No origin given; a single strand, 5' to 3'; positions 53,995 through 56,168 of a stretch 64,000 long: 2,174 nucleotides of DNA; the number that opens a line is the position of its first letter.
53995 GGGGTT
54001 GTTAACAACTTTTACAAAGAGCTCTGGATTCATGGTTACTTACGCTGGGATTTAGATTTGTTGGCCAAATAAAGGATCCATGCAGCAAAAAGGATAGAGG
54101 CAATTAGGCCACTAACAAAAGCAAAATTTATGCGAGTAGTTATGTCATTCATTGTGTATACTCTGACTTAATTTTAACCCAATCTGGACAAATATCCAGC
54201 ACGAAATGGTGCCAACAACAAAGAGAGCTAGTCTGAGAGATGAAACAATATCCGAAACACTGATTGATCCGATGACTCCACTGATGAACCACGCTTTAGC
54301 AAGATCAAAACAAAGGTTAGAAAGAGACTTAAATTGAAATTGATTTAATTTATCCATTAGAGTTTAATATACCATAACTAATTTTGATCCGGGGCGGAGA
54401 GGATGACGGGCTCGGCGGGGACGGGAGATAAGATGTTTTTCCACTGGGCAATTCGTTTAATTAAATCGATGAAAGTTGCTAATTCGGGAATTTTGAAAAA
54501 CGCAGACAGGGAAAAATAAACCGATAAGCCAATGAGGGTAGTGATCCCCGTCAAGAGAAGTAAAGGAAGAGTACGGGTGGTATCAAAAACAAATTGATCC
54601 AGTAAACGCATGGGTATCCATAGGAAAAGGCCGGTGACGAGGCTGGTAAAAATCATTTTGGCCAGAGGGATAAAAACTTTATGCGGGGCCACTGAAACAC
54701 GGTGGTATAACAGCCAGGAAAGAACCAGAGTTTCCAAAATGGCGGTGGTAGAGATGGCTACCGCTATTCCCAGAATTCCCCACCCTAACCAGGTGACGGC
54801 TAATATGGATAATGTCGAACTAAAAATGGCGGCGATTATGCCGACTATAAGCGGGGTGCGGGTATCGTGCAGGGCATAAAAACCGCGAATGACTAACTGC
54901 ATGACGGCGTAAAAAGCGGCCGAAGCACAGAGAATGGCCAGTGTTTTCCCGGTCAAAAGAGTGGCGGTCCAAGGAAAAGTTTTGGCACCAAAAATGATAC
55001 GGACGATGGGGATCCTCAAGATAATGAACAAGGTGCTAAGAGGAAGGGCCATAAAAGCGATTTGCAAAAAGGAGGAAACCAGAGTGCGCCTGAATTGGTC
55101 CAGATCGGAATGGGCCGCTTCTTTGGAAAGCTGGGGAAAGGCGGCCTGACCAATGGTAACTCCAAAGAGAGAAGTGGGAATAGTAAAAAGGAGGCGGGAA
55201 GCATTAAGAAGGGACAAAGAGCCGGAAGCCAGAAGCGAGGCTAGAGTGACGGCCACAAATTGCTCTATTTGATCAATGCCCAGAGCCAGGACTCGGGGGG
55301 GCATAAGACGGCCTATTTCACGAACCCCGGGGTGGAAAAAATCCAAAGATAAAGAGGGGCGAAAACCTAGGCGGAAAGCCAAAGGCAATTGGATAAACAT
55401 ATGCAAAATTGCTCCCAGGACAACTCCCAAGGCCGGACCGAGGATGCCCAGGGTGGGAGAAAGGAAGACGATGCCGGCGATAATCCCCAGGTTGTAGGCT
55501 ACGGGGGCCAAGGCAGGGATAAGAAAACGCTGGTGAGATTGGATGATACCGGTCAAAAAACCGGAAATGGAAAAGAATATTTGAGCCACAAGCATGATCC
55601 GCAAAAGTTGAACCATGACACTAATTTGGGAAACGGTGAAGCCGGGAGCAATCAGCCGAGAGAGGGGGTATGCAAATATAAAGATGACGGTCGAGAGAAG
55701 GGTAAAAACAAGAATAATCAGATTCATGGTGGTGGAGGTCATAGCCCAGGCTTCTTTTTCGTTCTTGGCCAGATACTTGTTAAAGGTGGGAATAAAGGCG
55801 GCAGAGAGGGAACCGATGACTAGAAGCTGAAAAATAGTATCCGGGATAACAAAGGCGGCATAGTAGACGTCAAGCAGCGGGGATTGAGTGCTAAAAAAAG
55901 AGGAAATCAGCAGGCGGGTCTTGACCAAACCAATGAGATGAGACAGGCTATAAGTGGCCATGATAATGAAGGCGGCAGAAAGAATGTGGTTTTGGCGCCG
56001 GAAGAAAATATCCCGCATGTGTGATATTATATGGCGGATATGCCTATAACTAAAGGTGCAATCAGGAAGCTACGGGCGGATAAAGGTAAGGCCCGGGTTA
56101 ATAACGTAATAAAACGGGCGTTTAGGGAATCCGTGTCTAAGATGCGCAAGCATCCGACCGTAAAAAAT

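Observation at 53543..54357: Translationally coupled operon of three tiny hydrophobic peptides plus a 129-aa protein upstream of lepA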

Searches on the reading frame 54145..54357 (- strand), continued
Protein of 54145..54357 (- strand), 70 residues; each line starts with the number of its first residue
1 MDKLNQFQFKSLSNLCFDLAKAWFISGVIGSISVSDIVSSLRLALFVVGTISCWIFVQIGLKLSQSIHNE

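Call 77: fold_search(model_id=the predicted structure, library=pdb)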
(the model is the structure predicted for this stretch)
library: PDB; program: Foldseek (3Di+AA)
matches with E <= 10: 55; with E <= 0.001: 0
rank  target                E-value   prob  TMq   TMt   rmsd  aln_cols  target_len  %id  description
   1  9jj8_h                2.3e+00  0.21  0.39  0.33   5.7        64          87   14  Structural insights into the PSI-FCPI supercomplex from the coccolithophore Emiliania huxleyi (released 2025-08-20)
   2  9nyd_A                2.5e+00  0.18  0.38  0.10   7.7        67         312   19  Cryo-EM structure of the glycosyltransferase GtrB in the pre-catalysis and product-bound state (released 2025-12-17)
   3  6yvd_D                2.8e+00  0.80  0.69  0.14   2.8        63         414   17  Head segment of the S.cerevisiae condensin holocomplex in presence of ATP (released 2020-07-22)
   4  8vlw_B                3.5e+00  0.18  0.44  0.19   4.6        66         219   15  TolQ-TolR inner membrane protein complex from Acinetobacter baumannii (released 2025-01-15)
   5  1ijp_MODEL_1_A        3.7e+00  0.38  0.56  0.51   5.1        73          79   18  Solution Structure of Ala20Pro/Pro64Ala substituted subunit c of Escherichia coli ATP synthase (released 2002-03-27)
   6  4afl_F                3.9e+00  0.35  0.58  0.48   2.9        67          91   18  The crystal structure of the ING4 dimerization domain reveals the functional organization of the ING family of chromat (released 2012-02-22)
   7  5sv0_A                4.4e+00  0.20  0.50  0.21   3.9        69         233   16  Structure of the ExbB/ExbD complex from E. coli at pH 7.0 (released 2016-09-28)
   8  9o40_A                4.4e+00  0.18  0.50  0.22   4.6        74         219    5  cryo-EM structure of TolQR conformation1 in SMA nanodiscs (released 2025-12-17)
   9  3o9o_A                4.6e+00  0.47  0.66  0.52   4.9        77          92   12  Crystal Structure of GBS1074, an Esat-6 homologue from Group B Streptococcus (released 2010-11-10)
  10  4o7g_B                4.9e+00  0.80  0.81  0.28   1.3        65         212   12  Crystal Structure of Ascorbate-bound Cytochrome b561, crystal soaked in 1 M L-ascorbate for 40 minutes (released 2014-02-05)
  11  5n5e_D                4.9e+00  0.63  0.72  0.54   1.9        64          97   11  Crystal structure of encapsulated ferritin domain from Pyrococcus furiosus PFC_05175 (released 2018-01-24)
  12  6ysl_C                4.9e+00  0.54  0.68  0.22   2.7        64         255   14  Structure of the flagellar MotAB stator complex from Bacillus subtilis (released 2020-08-12)
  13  5n72                  4.9e+00  0.33  0.59  0.14   3.4        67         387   10  Crystal structure of the Legionella effector WipA shorter construct (released 2017-04-19)
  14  3o9o_B                5.2e+00  0.57  0.76  0.57   3.1        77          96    9  Crystal Structure of GBS1074, an Esat-6 homologue from Group B Streptococcus (released 2010-11-10)
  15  9nyd_B                5.2e+00  0.11  0.38  0.10   7.7        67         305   19  Cryo-EM structure of the glycosyltransferase GtrB in the pre-catalysis and product-bound state (released 2025-12-17)
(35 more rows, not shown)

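Call 92: fold_search(model_id=the predicted structure, library=viral)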
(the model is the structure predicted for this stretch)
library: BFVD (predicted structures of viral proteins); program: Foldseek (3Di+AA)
matches with E <= 10: 206; with E <= 0.001: 0
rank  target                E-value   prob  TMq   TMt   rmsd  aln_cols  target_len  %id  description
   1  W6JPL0                3.9e-01  1.00  0.75  0.70   3.4        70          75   18  Virion membrane protein [Alphaentomopoxvirus acuprea]
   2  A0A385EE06            9.8e-01  0.99  0.78  0.82   2.2        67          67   16  Uncharacterized protein [Caulobacter phage CcrPW]
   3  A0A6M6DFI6            1.2e+00  0.97  0.78  0.51   4.5        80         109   11  (no name in the UniProt tables at hand)
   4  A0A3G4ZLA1            1.2e+00  0.93  0.72  0.22   2.9        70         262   16  Uncharacterized protein [Terrestrivirus sp.]
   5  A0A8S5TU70            1.4e+00  0.28  0.35  0.36   5.7        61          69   21  Uncharacterized protein [Siphoviridae sp. ctWT735]
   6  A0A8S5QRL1            1.5e+00  0.94  0.77  0.32   2.0        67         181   15  Uncharacterized protein [Myoviridae sp. ctRTx89]
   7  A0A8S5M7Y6            1.5e+00  0.30  0.40  0.29   5.1        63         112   13  Putative PepSY-like protein [Siphoviridae sp. ctg5k4]
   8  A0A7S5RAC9            1.5e+00  0.23  0.37  0.32   5.9        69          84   16  (no name in the UniProt tables at hand)
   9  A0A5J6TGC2            1.6e+00  0.80  0.67  0.47   3.8        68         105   18  Holin [Mycobacterium phage Antsirabe]
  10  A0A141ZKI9            1.7e+00  0.41  0.47  0.47   4.4        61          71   23  (no name in the UniProt tables at hand)
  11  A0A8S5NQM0            2.0e+00  0.35  0.49  0.15   4.8        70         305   14  Uncharacterized protein [Myoviridae sp. ctagO6]
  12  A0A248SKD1            2.2e+00  0.85  0.71  0.75   2.5        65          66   11  (no name in the UniProt tables at hand)
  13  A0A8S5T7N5            2.2e+00  0.63  0.66  0.24   5.1        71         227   14  GYF domain 2 [Myoviridae sp. cta6i12]
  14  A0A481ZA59            2.2e+00  0.28  0.43  0.23   4.5        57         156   19  Uncharacterized protein [Pithovirus LCPAC304]
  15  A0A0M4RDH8            2.3e+00  0.94  0.83  0.14   1.8        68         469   10  Uncharacterized protein [Caulobacter phage Percy]
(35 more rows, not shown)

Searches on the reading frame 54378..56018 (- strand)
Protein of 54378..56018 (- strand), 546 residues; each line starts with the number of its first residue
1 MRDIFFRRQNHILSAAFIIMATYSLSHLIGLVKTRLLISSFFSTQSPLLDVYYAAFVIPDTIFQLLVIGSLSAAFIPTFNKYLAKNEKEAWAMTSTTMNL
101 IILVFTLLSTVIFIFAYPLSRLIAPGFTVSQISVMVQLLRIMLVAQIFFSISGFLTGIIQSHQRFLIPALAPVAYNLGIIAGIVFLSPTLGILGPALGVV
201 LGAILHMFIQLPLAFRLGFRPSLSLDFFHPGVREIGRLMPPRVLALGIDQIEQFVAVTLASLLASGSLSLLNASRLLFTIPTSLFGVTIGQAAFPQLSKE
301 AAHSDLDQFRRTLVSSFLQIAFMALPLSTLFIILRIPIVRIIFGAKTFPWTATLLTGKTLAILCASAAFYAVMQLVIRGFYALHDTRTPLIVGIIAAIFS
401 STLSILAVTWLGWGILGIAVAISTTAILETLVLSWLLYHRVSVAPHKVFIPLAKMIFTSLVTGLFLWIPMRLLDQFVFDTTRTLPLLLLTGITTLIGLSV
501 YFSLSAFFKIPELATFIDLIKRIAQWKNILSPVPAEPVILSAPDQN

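Call 4: search_protein_families(library=pfam, proteins=[window:54378-56018:-], max_evalue=1)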
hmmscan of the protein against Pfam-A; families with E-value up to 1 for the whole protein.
window:54378-56018:- (546 aa): 3 families
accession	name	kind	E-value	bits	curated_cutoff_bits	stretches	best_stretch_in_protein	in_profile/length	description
PF03023.19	MurJ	-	5.1e-77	259.8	27.4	1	46-477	8-441/451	Lipid II flippase MurJ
PF01943.22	Polysacc_synt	-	2.1e-06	27.9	28.2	1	83-299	60-272/274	Polysaccharide biosynthesis protein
PF01554.23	MatE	-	0.0058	16.8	24.9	2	69-172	47-148/161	MatE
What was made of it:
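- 54378..56018 (-): murJ (lipid II flippase), the upstream flank. Its stop codon marks the left boundary of the insertion. Pfam MurJ, E = 5e-77 (call 4).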

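Call 9: find_related_loci(query=window:54378-56018:-, collection=genome_contigs, flank=6000)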
Query window:54378-56018:- (546 aa) in genome_contigs; peptide patterns used: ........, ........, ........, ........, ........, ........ (x = any residue, [..] = any of these).
105 stretches matched a pattern; 25 encode a relative of the query (tblastn E <= 1e-3); 25 distinct loci.
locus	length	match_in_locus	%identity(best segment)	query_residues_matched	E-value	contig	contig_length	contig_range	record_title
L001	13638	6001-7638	90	1-546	0e+0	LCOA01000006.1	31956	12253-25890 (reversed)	MAG: Candidatus Amesbacteria bacterium GW2011_GWA1_47_20 UX92_C0006, whole genome shotgun sequence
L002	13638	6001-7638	89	1-546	0e+0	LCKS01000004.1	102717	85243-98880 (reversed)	MAG: Candidatus Amesbacteria bacterium GW2011_GWC2_45_19 UX05_C0004, whole genome shotgun sequence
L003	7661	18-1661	74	1-546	0e+0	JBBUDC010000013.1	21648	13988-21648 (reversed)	MAG: Patescibacteria group bacterium isolate H43-bin206_1 H43_bin206_1_000000000013, whole genome shotgun sequence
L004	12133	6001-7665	64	1-546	0e+0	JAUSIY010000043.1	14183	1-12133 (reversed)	MAG: bacterium isolate E14_metabat.bin.279 E14_k141_1556631, whole genome shotgun sequence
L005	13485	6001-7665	66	1-546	0e+0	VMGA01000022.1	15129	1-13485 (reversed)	MAG: Microgenomates group bacterium Gr01-1014_16 G01um101416_scaffold_1989, whole genome shotgun sequence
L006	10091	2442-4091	62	1-546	0e+0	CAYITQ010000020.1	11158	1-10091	MAG TPA_asm: uncultured Gammaproteobacteria bacterium isolate ERP119705_co3_801 genome assembly, contig: NODE_7097_lengt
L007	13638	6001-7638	65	7-546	0e+0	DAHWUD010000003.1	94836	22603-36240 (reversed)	MAG TPA_asm: Candidatus Amesbacteria bacterium isolate clean1528 NODE_3_length_94836_cov_63.355861, whole genome shotgun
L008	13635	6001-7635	64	5-546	0e+0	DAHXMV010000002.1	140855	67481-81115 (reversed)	MAG TPA_asm: Candidatus Amesbacteria bacterium isolate clean1627 NODE_2_length_140855_cov_16.021005, whole genome shotgu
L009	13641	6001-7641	63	3-546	0e+0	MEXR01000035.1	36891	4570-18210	MAG: Candidatus Amesbacteria bacterium RIFOXYB1_FULL_44_23 rifoxyb1_full_scaffold_372, whole genome shotgun sequence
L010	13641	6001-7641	64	3-546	0e+0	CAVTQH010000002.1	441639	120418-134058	MAG: Candidatus Amesbacteria bacterium isolate MFD00709.bin.1.50 genome assembly, contig: contig_32519, whole genome sho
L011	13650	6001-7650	59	1-546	0e+0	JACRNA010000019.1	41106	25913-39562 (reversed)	MAG: Candidatus Amesbacteria bacterium isolate NC_groundwater_1921_Pr3_S-0.2um_39_4 scaffold_316785, whole genome shotgu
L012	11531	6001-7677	61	1-546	0e+0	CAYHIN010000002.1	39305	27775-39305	MAG TPA_asm: uncultured Gammaproteobacteria bacterium isolate ERP119705_co13_445 genome assembly, contig: NODE_1220_leng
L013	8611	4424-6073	59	1-546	0e+0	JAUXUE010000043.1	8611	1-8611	MAG: Candidatus Amesbacteria bacterium isolate C13_metabat.bin.65 C13_k141_226395, whole genome shotgun sequence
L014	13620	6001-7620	59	3-539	0e+0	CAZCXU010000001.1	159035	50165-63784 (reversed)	MAG TPA_asm: uncultured Gammaproteobacteria bacterium isolate SRP170004_co1_29 genome assembly, contig: NODE_89_length_1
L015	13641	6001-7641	67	7-546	0e+0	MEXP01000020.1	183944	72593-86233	MAG: Candidatus Amesbacteria bacterium RIFCSPLOWO2_01_FULL_49_25 rifcsplowo2_01_scaffold_62, whole genome shotgun sequen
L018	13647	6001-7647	66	3-546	0e+0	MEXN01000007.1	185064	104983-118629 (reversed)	MAG: Candidatus Amesbacteria bacterium RIFCSPLOWO2_01_FULL_48_25 rifcsplowo2_01_scaffold_52, whole genome shotgun sequen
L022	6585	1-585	92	352-546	4e-97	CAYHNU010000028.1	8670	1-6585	MAG TPA_asm: uncultured Gammaproteobacteria bacterium isolate ERP119705_co13_425 genome assembly, contig: NODE_10161_len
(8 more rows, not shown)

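Call 35: search_protein_families(library=pfam, proteins=[L022:759-1505:-], max_evalue=0.01)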
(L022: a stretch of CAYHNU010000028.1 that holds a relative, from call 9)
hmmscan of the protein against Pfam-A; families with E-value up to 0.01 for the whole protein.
L022:759-1505:- (248 aa): 3 families
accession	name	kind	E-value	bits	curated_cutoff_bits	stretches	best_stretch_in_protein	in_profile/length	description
PF00293.34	NUDIX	-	5.6e-14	52.7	21.1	1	99-210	6-119/134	NUDIX domain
PF24038.1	DUF7347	-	2e-06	28.4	27.6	1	17-79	10-74/77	Domain of unknown function (DUF7347)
PF14947.12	HTH_45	-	0.00056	20.3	25.5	1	19-84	7-71/77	Winged helix-turn-helix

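Call 81: search_protein_families(library=pfam, proteins=[L015:7700-8017:+, L018:8836-9090:+, L018:9047-9328:+, L007:7644-8165:+, L007:8788-9363:-, L007:9390-9944:+, L007:9966-10268:+, L008:7801-7995:-, L018:8018-8737:-, L012:7677-8381:-], max_evalue=0.001)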
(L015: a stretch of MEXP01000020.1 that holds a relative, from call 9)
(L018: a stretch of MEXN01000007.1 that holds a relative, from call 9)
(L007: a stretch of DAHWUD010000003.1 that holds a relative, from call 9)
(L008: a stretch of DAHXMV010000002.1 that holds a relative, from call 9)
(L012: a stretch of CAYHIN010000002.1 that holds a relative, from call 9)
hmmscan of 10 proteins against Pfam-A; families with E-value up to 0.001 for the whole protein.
L015:7700-8017:+ (105 aa): 3 families
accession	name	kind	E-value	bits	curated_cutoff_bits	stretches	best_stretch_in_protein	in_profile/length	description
PF03819.22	MazG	-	9.9e-18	64.6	22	1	24-101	3-74/74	MazG nucleotide pyrophosphohydrolase domain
PF12643.12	MazG-like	-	0.0002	22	27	1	54-93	28-66/85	MazG-like family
PF01503.22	PRA-PH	-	0.00066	20.5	21.3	1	24-91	28-84/86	Phosphoribosyl-ATP pyrophosphohydrolase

L018:8836-9090:+ (84 aa): 0 families

L018:9047-9328:+ (93 aa): 1 family
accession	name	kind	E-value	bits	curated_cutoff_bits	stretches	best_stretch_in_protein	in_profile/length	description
PF12441.14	CopG_antitoxin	-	2.9e-07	31.6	28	1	22-90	6-77/79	CopG antitoxin of type II toxin-antitoxin system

L007:7644-8165:+ (173 aa): 1 family
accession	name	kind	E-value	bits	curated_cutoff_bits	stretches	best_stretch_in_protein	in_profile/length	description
PF00293.34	NUDIX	-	7.1e-21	75.1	21.1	1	49-163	7-130/134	NUDIX domain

L007:8788-9363:- (191 aa): 1 family
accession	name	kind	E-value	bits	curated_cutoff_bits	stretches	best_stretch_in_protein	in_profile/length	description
PF01928.26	CYTH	-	1.1e-21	78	23.2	1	4-164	1-167/179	CYTH domain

L007:9390-9944:+ (184 aa): 1 family
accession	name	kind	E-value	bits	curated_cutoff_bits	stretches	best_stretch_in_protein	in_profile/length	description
PF00300.27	His_Phos_1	-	6.6e-28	98.1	21.7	1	17-166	6-164/194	Histidine phosphatase superfamily (branch 1)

L007:9966-10268:+ (100 aa): 1 family
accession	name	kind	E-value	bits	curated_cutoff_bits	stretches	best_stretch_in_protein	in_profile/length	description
PF04480.18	DUF559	-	6.3e-12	45.8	20.6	1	34-97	3-66/109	Protein of unknown function (DUF559)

L008:7801-7995:- (64 aa): 0 families

L018:8018-8737:- (239 aa): 2 families
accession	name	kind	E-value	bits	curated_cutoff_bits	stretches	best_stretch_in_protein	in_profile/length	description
PF00293.34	NUDIX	-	7.6e-13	49.1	21.1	1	91-199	8-118/134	NUDIX domain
PF24038.1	DUF7347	-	2.3e-07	31.4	27.6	1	8-70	10-74/77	Domain of unknown function (DUF7347)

L012:7677-8381:- (234 aa): 2 families
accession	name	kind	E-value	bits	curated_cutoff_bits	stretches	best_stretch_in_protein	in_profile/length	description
PF00293.34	NUDIX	-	4.2e-08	33.7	21.1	1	85-189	6-108/134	NUDIX domain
PF24038.1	DUF7347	-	0.00012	22.7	27.6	1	5-65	10-72/77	Domain of unknown function (DUF7347)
